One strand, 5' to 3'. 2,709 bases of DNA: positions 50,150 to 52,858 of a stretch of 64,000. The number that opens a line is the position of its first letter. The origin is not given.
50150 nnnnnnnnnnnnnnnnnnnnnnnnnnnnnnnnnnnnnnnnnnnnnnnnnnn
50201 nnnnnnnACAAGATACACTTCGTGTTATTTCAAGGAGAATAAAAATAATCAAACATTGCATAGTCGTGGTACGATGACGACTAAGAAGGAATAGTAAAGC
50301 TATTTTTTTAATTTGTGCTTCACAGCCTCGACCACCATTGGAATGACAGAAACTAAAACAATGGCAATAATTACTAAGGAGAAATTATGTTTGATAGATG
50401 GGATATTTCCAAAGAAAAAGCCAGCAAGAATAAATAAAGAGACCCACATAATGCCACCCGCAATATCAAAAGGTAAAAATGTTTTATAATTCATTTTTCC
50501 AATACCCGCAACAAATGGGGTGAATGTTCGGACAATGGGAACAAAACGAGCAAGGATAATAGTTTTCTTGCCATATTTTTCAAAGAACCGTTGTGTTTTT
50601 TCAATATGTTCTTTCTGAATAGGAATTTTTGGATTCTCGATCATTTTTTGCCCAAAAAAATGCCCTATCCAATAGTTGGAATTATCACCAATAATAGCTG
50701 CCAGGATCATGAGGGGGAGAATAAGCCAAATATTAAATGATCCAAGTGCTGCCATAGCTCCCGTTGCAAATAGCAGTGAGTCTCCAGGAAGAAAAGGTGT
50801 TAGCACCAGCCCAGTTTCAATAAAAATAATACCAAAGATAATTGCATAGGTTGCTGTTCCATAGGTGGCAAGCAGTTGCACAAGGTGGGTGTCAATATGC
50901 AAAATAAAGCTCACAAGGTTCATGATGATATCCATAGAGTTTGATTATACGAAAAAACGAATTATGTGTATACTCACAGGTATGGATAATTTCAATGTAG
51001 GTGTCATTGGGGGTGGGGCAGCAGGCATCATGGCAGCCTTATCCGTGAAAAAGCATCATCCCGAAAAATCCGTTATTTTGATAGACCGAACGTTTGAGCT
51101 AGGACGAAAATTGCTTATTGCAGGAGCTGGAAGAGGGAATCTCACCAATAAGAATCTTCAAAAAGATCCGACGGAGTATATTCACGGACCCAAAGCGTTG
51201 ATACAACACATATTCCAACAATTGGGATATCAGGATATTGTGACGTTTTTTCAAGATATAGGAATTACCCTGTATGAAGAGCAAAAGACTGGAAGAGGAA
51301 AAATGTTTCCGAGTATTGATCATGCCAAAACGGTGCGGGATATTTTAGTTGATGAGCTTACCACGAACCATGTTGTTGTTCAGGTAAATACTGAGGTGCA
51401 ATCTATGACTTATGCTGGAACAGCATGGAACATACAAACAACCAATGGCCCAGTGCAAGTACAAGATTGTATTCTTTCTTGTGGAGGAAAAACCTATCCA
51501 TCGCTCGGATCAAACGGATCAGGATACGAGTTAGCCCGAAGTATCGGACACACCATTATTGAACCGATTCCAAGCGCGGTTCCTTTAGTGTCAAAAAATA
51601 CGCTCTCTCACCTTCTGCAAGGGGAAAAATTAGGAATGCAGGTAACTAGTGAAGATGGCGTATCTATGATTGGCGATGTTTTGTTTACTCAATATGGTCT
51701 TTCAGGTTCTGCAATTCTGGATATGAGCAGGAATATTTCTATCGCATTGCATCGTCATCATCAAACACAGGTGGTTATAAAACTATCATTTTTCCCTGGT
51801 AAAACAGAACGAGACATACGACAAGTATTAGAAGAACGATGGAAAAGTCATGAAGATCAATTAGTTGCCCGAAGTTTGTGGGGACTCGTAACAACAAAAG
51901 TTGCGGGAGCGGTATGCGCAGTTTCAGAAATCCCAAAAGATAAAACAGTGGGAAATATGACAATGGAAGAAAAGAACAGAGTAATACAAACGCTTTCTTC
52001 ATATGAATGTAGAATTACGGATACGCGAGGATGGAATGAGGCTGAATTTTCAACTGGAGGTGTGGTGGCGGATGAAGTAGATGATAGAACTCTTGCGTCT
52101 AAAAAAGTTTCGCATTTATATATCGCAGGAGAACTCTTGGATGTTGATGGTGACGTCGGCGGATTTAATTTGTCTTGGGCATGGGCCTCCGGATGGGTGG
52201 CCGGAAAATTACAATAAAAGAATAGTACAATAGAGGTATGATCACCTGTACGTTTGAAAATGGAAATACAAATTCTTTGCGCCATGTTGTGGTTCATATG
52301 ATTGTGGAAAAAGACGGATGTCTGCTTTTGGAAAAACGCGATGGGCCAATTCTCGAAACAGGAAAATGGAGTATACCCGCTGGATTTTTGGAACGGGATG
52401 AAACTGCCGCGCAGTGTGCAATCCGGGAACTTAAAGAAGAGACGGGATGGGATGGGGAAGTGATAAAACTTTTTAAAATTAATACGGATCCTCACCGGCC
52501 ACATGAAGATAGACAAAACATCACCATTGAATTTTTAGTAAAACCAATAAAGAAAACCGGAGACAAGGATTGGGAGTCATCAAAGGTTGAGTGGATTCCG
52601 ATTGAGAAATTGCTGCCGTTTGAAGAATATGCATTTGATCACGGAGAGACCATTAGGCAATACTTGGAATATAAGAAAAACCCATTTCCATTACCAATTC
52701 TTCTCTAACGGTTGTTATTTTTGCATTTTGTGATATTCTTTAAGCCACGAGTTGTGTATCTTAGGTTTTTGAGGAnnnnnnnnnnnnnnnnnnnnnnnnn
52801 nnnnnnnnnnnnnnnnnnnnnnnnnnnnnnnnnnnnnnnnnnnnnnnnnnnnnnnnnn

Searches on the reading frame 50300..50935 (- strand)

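Call 43: search_protein_families(library=ncbifam, proteins=[window:50300-50935:-], max_evalue=0.001)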
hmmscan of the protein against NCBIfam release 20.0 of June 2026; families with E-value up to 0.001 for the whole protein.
window:50300-50935:- (211 aa): 3 families
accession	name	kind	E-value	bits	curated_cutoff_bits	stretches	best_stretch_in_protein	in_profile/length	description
NF008102.0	PRK10847.1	equivalog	5.9e-77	258.4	236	1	1-208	1-211/219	DedA family protein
NF052604.1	UndecprPTUtpABac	equivalog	7.5e-18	65.3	250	1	34-208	15-191/198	undecaprenyl phosphate transporter UptA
NF052605.1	UndecprPTUptAStph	equivalog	3.2e-14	53.4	300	1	20-203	7-194/197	undecaprenyl phosphate transporter UptA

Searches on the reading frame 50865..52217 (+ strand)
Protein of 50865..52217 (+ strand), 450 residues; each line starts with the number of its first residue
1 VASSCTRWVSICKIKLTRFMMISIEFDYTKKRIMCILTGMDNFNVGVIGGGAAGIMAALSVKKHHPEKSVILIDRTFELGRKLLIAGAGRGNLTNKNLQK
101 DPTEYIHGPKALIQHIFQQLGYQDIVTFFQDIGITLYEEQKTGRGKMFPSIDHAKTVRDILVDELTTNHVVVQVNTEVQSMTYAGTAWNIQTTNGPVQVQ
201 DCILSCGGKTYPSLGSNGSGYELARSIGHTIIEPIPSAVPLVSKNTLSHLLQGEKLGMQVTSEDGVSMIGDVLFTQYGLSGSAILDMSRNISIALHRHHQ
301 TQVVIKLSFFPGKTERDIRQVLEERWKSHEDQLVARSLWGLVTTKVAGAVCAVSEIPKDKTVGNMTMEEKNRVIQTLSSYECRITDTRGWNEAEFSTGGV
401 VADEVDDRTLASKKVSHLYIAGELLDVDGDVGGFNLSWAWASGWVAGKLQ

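Call 43: search_protein_families(library=ncbifam, proteins=[window:50865-52217:+], max_evalue=0.001)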
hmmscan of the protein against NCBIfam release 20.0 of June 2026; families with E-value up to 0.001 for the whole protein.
window:50865-52217:+ (450 aa): 7 families
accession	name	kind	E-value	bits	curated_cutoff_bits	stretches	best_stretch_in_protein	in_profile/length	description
TIGR00275.1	TIGR00275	subfamily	5e-111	371.4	183.8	1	47-448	3-401/401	aminoacetone oxidase family FAD-binding enzyme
TIGR03862.1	flavo_PP4765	subfamily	5.8e-28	97.8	242.65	1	70-448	4-369/376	TIGR03862 family flavoprotein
NF006131.0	PRK08275.1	equivalog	4.7e-05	21.9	587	1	42-75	10-43/577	fumarate reductase/succinate dehydrogenase flavoprotein subunit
NF005331.0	PRK06854.1-2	equivalog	0.00024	19.7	557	1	44-76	11-43/563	adenylyl-sulfate reductase subunit alpha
NF008841.0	PRK11883.1-1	equivalog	0.00054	19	517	0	44-84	5-46/453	protoporphyrinogen oxidase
TIGR03197.1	MnmC_Cterm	equivalog_domain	0.00058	19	174.2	0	162-214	155-206/400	FAD-dependent 5-carboxymethylaminomethyl-2-thiouridine(34) oxidoreductase MnmC1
NF042982.1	MFR_Fp_SdhA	equivalog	0.00096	17.7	1100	0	38-77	43-82/612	8-methylmenaquinol:fumarate reductase flavoprotein subunit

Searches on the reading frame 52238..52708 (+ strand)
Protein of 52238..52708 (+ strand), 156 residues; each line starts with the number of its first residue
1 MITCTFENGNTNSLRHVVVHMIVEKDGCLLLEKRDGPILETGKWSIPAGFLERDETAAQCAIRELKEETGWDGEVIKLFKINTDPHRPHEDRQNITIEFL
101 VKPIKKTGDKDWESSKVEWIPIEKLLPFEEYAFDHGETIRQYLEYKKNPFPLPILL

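Call 43: search_protein_families(library=ncbifam, proteins=[window:52238-52708:+], max_evalue=0.001)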
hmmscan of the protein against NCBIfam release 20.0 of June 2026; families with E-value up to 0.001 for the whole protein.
window:52238-52708:+ (156 aa): 19 families
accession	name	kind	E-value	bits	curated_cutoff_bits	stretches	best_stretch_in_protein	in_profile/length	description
NF006530.0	PRK08999.1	equivalog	8.1e-10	38.2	245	1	16-79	7-70/315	Nudix family hydrolase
NF007834.0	PRK10546.1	equivalog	5.7e-09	35.9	156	1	18-75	6-63/135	pyrimidine (deoxy)nucleoside triphosphate diphosphatase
NF008044.0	PRK10776.1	equivalog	2.1e-08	34.1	148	1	16-125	5-110/130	8-oxo-dGTP diphosphatase MutT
NF003788.0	PRK05379.1-5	equivalog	1.4e-07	31.1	354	1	20-134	217-338/351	bifunctional nicotinamide-nucleotide adenylyltransferase/Nudix hydroxylase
NF003787.0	PRK05379.1-4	equivalog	4.5e-07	29.1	449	1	16-72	208-263/346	bifunctional nicotinamide-nucleotide adenylyltransferase/Nudix hydroxylase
NF001938.0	PRK00714.1-5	equivalog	4.6e-07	29.3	116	1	11-72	9-75/172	RNA pyrophosphohydrolase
TIGR00586.1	mutt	equivalog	5e-07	29.8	97.9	1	17-80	7-70/129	8-oxo-dGTP diphosphatase MutT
NF003790.0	PRK05379.2-2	equivalog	2e-06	27.1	403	1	16-75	217-275/354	bifunctional nicotinamide mononucleotide adenylyltransferase/ADP-ribose pyrophosphatase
NF003785.0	PRK05379.1-1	equivalog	2.8e-06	26.7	418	1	21-71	209-257/347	bifunctional nicotinamide-nucleotide adenylyltransferase/Nudix hydroxylase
NF008736.0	PRK11762.1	equivalog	4.1e-06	26.4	169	1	5-111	38-143/186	ADP compounds hydrolase NudE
NF006961.0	PRK09438.1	equivalog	1e-05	25.1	103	1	17-73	13-63/151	dihydroneopterin triphosphate diphosphatase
NF041652.1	Nud_hyd_Dein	equivalog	1.1e-05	25.8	200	1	21-80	20-81/152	Nudix hydrolase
NF001937.0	PRK00714.1-4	equivalog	1.3e-05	24.8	139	1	14-80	7-69/161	RNA pyrophosphohydrolase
NF003786.0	PRK05379.1-2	equivalog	1.7e-05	24.2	397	1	20-70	222-271/354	bifunctional nicotinamide-nucleotide adenylyltransferase/Nudix hydroxylase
NF052459.1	OxoGTPPhMutT1Mycb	equivalog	1.9e-05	23.9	475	1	43-135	30-119/292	8-oxo-(d)GTP phosphatase MutT1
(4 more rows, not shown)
